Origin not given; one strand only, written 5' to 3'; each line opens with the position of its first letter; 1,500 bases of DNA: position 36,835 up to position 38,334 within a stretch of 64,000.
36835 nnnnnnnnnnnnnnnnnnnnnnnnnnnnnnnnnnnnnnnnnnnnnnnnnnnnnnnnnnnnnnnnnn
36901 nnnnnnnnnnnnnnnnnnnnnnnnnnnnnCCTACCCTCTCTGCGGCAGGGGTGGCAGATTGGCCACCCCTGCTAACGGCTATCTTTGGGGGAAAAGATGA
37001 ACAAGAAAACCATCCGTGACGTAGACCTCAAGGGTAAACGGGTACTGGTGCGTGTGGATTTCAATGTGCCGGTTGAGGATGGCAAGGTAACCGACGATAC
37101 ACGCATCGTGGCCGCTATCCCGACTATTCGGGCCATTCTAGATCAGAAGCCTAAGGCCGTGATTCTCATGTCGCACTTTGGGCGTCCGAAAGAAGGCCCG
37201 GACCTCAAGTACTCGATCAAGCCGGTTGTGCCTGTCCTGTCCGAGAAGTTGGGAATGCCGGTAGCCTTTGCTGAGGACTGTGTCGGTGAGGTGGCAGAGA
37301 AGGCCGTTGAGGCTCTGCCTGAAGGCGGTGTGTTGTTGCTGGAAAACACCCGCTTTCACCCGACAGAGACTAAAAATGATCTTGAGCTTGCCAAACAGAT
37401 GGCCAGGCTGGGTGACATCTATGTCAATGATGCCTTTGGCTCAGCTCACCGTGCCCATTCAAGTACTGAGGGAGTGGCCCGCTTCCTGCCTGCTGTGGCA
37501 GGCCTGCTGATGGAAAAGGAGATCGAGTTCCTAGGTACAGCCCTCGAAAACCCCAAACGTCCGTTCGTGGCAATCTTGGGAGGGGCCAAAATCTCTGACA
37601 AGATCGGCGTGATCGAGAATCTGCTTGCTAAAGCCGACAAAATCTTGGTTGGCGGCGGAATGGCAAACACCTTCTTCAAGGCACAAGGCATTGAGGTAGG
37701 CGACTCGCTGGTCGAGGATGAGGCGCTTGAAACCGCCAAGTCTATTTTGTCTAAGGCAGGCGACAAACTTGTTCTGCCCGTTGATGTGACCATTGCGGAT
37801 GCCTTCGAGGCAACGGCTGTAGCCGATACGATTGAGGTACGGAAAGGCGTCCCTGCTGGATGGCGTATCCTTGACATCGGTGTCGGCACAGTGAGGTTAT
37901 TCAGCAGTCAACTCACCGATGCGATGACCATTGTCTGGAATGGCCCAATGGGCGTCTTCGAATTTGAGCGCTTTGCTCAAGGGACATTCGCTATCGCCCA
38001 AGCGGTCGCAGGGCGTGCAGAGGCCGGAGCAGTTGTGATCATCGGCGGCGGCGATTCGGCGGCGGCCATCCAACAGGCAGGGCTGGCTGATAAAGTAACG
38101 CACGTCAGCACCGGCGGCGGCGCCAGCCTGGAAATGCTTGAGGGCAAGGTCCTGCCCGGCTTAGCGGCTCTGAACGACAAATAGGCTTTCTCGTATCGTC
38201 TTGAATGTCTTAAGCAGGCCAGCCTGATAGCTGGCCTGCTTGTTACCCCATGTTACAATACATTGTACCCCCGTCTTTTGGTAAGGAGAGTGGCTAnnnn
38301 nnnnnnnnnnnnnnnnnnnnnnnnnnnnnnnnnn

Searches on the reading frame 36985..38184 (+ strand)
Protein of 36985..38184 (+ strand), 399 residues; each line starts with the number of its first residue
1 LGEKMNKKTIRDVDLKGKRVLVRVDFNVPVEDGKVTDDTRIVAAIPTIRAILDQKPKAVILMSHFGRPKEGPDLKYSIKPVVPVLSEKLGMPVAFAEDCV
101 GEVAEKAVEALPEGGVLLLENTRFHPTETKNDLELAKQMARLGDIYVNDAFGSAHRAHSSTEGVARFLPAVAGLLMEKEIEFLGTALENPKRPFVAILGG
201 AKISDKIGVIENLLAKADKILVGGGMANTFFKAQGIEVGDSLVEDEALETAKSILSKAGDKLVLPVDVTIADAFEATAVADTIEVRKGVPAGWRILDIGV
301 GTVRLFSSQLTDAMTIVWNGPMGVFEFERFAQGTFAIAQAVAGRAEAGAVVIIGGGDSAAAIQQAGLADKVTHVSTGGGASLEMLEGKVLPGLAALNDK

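Call 64: search_protein_families(library=pfam, proteins=[window:36985-38184:+], max_evalue=0.00001)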
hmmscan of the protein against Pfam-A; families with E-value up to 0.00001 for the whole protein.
window:36985-38184:+ (399 aa): 1 family
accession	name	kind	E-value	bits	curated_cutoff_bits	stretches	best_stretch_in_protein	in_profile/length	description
PF00162.24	PGK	-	1.3e-160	535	27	1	10-388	1-379/379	Phosphoglycerate kinase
